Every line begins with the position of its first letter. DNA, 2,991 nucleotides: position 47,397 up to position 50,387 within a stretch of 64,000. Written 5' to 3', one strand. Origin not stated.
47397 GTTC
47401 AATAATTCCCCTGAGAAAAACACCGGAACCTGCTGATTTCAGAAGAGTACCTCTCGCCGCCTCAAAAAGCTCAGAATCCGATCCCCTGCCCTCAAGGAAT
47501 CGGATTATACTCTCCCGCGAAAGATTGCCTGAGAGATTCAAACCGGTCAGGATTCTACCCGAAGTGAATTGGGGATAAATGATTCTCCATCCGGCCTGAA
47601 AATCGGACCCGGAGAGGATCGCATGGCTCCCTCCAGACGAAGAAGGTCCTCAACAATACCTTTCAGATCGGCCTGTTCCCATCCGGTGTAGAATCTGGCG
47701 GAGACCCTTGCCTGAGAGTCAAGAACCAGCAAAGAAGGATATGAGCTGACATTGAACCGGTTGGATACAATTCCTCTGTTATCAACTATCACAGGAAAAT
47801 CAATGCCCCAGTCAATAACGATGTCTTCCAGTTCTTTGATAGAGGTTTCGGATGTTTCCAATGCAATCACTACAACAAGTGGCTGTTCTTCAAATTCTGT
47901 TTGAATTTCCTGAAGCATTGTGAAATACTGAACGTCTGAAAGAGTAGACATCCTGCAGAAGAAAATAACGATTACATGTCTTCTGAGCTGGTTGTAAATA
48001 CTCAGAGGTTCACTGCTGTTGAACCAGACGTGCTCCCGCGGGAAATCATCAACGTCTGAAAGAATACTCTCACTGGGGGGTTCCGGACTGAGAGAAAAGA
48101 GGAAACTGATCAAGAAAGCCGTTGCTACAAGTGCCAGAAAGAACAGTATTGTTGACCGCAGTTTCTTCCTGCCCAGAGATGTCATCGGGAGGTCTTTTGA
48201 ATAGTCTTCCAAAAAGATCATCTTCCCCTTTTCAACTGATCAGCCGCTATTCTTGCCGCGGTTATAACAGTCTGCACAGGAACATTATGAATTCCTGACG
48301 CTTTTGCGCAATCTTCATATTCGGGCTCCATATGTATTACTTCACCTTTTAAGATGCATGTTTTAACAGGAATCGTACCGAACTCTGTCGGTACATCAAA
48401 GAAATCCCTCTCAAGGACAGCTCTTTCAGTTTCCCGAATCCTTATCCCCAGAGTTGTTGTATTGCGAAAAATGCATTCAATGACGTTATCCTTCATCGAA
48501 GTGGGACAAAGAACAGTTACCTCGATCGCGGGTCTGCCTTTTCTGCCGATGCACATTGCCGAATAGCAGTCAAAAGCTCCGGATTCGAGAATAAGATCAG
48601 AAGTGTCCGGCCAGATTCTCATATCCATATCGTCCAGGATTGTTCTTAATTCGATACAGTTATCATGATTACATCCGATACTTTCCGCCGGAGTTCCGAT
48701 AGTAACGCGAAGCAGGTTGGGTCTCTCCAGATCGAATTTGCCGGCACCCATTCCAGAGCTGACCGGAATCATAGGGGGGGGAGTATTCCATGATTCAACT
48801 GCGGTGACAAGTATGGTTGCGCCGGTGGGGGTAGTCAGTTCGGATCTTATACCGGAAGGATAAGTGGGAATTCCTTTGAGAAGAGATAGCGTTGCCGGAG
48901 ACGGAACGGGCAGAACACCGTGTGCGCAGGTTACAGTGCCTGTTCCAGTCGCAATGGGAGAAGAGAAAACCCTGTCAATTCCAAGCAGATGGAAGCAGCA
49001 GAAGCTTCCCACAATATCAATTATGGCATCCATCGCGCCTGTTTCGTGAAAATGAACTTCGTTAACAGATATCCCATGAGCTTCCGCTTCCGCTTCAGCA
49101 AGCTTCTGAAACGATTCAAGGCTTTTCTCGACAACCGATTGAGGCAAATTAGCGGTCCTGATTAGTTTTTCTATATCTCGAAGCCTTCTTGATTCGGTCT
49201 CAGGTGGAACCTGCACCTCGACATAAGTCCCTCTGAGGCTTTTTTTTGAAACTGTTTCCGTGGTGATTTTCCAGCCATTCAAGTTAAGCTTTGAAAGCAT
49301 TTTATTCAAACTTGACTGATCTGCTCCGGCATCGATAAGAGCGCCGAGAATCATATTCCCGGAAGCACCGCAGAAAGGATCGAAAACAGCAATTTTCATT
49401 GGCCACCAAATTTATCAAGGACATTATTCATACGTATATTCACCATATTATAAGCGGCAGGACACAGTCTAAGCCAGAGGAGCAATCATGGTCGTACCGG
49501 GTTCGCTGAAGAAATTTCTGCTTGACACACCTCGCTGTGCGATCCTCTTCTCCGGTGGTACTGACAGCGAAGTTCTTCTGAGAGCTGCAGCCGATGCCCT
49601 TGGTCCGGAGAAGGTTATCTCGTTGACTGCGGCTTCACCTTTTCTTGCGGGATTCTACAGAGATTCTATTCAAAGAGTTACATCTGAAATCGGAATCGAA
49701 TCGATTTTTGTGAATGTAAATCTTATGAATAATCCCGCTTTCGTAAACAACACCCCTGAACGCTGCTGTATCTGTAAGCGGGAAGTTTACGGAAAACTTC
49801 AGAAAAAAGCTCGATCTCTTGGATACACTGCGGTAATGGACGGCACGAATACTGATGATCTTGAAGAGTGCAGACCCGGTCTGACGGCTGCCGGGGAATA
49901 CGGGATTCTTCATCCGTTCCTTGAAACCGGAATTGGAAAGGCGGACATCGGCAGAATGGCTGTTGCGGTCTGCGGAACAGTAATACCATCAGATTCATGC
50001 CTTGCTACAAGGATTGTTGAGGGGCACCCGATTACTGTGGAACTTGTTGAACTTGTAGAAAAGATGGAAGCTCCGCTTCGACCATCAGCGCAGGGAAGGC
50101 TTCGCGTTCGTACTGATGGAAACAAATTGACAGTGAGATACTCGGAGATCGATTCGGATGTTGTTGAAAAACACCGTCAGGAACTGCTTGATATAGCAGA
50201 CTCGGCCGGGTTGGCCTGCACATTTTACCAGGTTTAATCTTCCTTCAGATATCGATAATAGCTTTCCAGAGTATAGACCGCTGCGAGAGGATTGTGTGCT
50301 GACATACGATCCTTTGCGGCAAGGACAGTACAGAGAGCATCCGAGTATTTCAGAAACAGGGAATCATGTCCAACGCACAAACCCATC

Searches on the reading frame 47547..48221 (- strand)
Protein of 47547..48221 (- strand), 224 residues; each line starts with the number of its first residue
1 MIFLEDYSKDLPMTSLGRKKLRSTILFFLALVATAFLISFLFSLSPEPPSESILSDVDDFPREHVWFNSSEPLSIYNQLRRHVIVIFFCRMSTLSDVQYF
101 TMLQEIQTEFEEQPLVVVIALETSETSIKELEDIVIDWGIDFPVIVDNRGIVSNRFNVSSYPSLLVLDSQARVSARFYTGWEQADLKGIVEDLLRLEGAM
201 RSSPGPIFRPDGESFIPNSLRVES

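Call 3: search_protein_families(library=pfam, proteins=[window:47547-48221:-], max_evalue=0.01)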
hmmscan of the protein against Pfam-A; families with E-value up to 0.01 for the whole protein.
window:47547-48221:- (224 aa): 2 families
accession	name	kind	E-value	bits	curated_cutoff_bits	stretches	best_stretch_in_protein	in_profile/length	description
PF00578.27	AhpC-TSA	-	9.5e-05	22.8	26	1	77-174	21-122/124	AhpC/TSA family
PF13905.12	Thioredoxin_8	-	0.00085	20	27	1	93-173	13-94/94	Thioredoxin-like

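Call 4: search_protein_families(library=ncbifam, proteins=[window:47547-48221:-], max_evalue=0.01)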
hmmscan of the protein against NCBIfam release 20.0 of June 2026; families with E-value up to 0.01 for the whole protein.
window:47547-48221:- (224 aa): 2 families
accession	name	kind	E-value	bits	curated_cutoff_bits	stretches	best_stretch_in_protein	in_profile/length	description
NF002854.0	PRK03147.1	subfamily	1.6e-06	28.1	170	1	100-184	81-163/176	thiol-disulfide oxidoreductase ResA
NF041202.1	StoA_CxxC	exception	0.0052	16.7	210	1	105-173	76-144/163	endospore biogenesis thiol-disulfide oxidoreductase StoA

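Call 18: find_homologous_proteins(query=window:47547-48221:-, max_evalue=0.001)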
Query window:47547-48221:- (224 aa): 21 proteins with E <= 0.001 among 285 candidates.
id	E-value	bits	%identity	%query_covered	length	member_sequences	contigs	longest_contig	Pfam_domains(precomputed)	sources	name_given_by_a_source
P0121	7.2e-141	485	100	100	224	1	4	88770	-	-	-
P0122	1.6e-135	467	95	100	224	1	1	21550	PF13905.13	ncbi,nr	ncbi:MAG: redoxin domain-containing protein [Candidatus Aegiribacteria sp.]|nr:redoxin domain-contai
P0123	4.8e-129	446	90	100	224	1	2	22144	PF13905.13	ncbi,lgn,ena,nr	ncbi:MAG: redoxin domain-containing protein [Candidatus Aegiribacteria sp.]|nr:redoxin domain-contai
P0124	4.1e-128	443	90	100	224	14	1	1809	PF13905.13,PF00578.28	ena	-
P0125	1.6e-126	438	90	100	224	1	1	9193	PF13905.13,PF00578.28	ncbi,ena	-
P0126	3.0e-126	437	91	98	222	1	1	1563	PF13905.13,PF00578.28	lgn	-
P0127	8.8e-126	435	89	99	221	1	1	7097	PF13905.13,PF00578.28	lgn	-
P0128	1.8e-123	428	88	100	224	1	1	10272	-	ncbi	-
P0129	1.6e-122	425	86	100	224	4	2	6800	PF00578.28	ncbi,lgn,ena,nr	ncbi:MAG: redoxin domain-containing protein [Candidatus Fermentibacteraceae bacterium]|nr:redoxin do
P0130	1.2e-121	422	83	100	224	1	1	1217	PF13905.13,PF00578.28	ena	-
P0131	6.0e-113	393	79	100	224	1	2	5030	PF13905.13,PF00578.28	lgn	-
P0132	6.0e-92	325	66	96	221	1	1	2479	-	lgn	-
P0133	3.6e-91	322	63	97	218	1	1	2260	PF00578.28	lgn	-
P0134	4.8e-91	322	65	97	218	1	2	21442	PF00578.28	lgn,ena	-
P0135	1.2e-90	321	63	100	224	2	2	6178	PF00578.28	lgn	-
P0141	2.6e-63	231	50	98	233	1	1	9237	-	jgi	jgi:hypothetical protein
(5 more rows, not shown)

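Call 20: find_encoding_contigs(protein=P0141, flank=10000, max_places=2)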
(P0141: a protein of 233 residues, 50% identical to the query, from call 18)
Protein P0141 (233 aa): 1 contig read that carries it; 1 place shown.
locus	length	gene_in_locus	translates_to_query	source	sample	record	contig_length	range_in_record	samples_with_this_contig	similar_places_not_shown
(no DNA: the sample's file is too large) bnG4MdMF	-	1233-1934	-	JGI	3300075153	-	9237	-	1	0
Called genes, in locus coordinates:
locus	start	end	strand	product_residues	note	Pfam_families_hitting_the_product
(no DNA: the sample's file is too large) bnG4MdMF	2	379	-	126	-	?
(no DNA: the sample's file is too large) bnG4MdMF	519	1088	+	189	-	PF10882:bPH_5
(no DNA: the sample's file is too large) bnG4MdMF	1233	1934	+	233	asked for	-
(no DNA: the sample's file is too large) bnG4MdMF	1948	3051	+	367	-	PF04055:Radical_SAM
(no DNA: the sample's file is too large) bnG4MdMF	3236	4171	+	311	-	PF01073:3Beta_HSD, PF01370:Epimerase, PF02719:Polysacc_synt_2, PF04321:RmlD_sub_bind, PF05368:NmrA (weak), PF07993:NAD_binding_4 (faint), PF13460:NAD_binding_10, PF16363:GDP_Man_Dehyd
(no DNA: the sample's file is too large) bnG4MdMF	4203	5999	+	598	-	PF02574:S-methyl_trans, PF02219:MTHFR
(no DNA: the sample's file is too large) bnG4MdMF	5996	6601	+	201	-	-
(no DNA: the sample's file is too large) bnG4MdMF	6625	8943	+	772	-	PF02574:S-methyl_trans, PF00809:Pterin_bind (weak), PF02607:B12-binding_2, PF02310:B12-binding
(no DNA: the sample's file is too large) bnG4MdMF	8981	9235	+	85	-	?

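Call 46: find_related_loci(query=A1, collection=metagenome_contigs, flank=10000)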
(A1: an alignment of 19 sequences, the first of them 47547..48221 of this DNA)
Query A1 (224 aa) in metagenome_contigs; peptide patterns used: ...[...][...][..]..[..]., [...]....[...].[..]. (x = any residue, [..] = any of these).
252 stretches matched a pattern; 16 encode a relative of the query (tblastn E <= 1e-3); 16 distinct loci.
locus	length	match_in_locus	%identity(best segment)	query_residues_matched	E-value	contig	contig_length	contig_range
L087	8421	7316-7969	64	1-218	6e-98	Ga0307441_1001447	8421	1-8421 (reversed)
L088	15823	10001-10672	61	1-224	3e-94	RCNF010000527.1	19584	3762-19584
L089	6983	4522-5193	60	1-224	1e-93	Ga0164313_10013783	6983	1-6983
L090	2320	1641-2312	59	1-224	7e-95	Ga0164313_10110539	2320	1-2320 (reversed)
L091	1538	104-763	59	1-220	9e-93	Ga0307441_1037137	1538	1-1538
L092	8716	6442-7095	59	1-218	5e-86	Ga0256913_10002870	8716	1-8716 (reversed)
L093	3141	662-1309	61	5-220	2e-86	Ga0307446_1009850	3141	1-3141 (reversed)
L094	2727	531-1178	58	5-220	6e-83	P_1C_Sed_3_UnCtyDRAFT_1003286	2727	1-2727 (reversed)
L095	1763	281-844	62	37-224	1e-83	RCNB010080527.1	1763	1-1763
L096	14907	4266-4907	57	4-217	3e-76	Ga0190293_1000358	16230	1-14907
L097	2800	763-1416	52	4-221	1e-72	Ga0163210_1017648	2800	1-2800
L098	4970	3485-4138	52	4-221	1e-71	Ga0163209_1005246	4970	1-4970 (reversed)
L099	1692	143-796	48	4-221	3e-70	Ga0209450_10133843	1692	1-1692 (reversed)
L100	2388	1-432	53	75-218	4e-48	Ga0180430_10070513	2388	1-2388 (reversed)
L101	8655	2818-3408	34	3-202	2e-38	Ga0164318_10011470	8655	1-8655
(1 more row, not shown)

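Call 60: predict_structure(alignment_id=A2)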
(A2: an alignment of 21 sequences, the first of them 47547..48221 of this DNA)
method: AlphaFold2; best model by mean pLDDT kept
length: 224 residues; sequences in the alignment: 21
mean_pLDDT: 78.5   pTM: 0.68
mean pLDDT of the five models: 78.5, 78.3, 67.6, 54.9, 53.6
residues with pLDDT >= 90: 55; 70-90: 117; 50-70: 26; < 50: 26
segments of 3 or more residues with pLDDT < 50: 1-3, 5-7, 10-14, 45-57
pLDDT, mean of each block of 10 residues (from residue 1): 47 54 79 81 50 46 88 85 92 74 91 92 87 87 90 86 89 84 87 83 76 87 54
secondary structure, 60 per line:
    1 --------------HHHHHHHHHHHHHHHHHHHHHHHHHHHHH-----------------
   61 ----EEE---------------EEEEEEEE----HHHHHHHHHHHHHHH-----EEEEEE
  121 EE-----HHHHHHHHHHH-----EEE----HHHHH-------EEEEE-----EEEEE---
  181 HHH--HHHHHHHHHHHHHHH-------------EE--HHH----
elements in order: H15-43 E65-67 E83-90 H95-109 E115-122 H128-138 E144-146 H151-155 E163-167 E173-177 H186-200

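Call 63: fold_search(model_id=the predicted structure, library=pdb)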
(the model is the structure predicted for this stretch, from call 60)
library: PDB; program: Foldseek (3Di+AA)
matches with E <= 10: 1394; with E <= 0.001: 416
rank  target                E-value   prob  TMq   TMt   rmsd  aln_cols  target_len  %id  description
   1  7djk                  4.0e-11  1.00  0.59  0.27   4.5       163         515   21  Structure of four truncated and mutated forms of quenching protein (released 2022-06-08)
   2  1su9_B                4.3e-09  1.00  0.51  0.79   3.5       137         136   14  Reduced structure of the soluble domain of ResA (released 2004-05-11)
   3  5cyy_D                5.3e-09  1.00  0.51  0.36   4.9       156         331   17  Structure of the C-terminal domains of DipZ from Mycobacterium tuberculosis (released 2016-01-13)
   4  4nmu_A                5.6e-09  1.00  0.48  0.71   6.7       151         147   12  Crystal Structure of Thiol-disulfide Oxidoreductase from Bacillus str. 'Ames Ancestor' (released 2013-12-18)
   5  1su9_A                6.0e-09  1.00  0.48  0.74   3.9       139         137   16  Reduced structure of the soluble domain of ResA (released 2004-05-11)
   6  2h19_A                6.8e-09  1.00  0.48  0.74   3.9       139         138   16  Crystal Structure of ResA Cys77Ala Variant (released 2006-09-19)
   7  2hyx_B                1.0e-08  1.00  0.53  0.37   4.6       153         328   16  Structure of the C-terminal domain of DipZ from Mycobacterium tuberculosis (released 2007-07-17)
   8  5cyy_B                1.1e-08  1.00  0.55  0.39   4.4       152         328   15  Structure of the C-terminal domains of DipZ from Mycobacterium tuberculosis (released 2016-01-13)
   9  6gc1_A                1.4e-08  1.00  0.58  0.25  11.3       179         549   18  Crystal structure of Trx-like and NHL repeat containing domains of human NHLRC2 (released 2018-09-05)
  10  2h1b_A                1.6e-08  1.00  0.49  0.74   4.0       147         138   16  ResA E80Q (released 2006-09-19)
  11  6gc1_B                1.7e-08  1.00  0.60  0.26  11.1       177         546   16  Crystal structure of Trx-like and NHL repeat containing domains of human NHLRC2 (released 2018-09-05)
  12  2hyx_A                2.0e-08  1.00  0.54  0.37   4.6       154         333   15  Structure of the C-terminal domain of DipZ from Mycobacterium tuberculosis (released 2007-07-17)
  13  4nmu_D                2.0e-08  1.00  0.52  0.79   3.1       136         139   13  Crystal Structure of Thiol-disulfide Oxidoreductase from Bacillus str. 'Ames Ancestor' (released 2013-12-18)
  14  3eyt_C                2.3e-08  1.00  0.52  0.72   5.2       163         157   22  Crystal structure of Thioredoxin-like superfamily protein SPOA0173 (released 2008-11-04)
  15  2h1g_B                2.3e-08  1.00  0.48  0.74   4.0       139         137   16  ResA C74A/C77A (released 2006-09-19)
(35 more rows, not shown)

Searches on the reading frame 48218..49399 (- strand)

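Call 3: search_protein_families(library=pfam, proteins=[window:48218-49399:-], max_evalue=0.01)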
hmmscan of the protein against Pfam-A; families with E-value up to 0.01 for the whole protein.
window:48218-49399:- (393 aa): 1 family
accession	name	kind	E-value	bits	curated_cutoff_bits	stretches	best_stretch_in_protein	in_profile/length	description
PF01969.22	Ni_insertion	-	3.4e-124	415.2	22.1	1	5-378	2-374/375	Nickel insertion protein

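Call 4: search_protein_families(library=ncbifam, proteins=[window:48218-49399:-], max_evalue=0.01)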
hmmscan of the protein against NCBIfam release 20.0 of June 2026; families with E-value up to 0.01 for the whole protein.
window:48218-49399:- (393 aa): 2 families
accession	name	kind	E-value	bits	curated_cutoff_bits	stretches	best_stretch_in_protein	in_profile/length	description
TIGR00299.2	nickel_LarC1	equivalog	6.9e-60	201.5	90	1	71-233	1-164/165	nickel pincer cofactor biosynthesis protein LarC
NF052512.1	nickel_LarC2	equivalog_domain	5.3e-35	120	50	1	249-365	2-118/118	nickel pincer cofactor biosynthesis protein LarC2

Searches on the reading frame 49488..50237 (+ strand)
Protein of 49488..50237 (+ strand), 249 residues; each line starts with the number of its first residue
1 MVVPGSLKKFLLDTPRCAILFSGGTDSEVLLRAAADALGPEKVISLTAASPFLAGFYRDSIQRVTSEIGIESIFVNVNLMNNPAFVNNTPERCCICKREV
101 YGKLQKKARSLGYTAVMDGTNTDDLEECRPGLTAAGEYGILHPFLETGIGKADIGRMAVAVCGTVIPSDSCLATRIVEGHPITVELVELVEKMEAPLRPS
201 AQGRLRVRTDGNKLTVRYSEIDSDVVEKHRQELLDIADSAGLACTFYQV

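Call 3: search_protein_families(library=pfam, proteins=[window:49488-50237:+], max_evalue=0.01)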
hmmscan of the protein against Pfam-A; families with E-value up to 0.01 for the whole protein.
window:49488-50237:+ (249 aa): 0 families

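Call 4: search_protein_families(library=ncbifam, proteins=[window:49488-50237:+], max_evalue=0.01)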
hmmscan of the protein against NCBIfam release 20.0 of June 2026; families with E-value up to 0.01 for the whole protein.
window:49488-50237:+ (249 aa): 3 families
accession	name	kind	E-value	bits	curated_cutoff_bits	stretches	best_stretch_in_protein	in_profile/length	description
TIGR00268.2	TIGR00268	equivalog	2.9e-53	180.8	150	1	6-242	5-243/259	ATP-dependent sacrificial sulfur transferase LarE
NF010587.0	PRK13980.1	equivalog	0.0001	21.6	255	1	18-109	35-121/267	NAD+ synthase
NF010588.0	PRK13981.1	equivalog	0.00071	18.1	479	1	19-79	290-350/546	NAD+ synthase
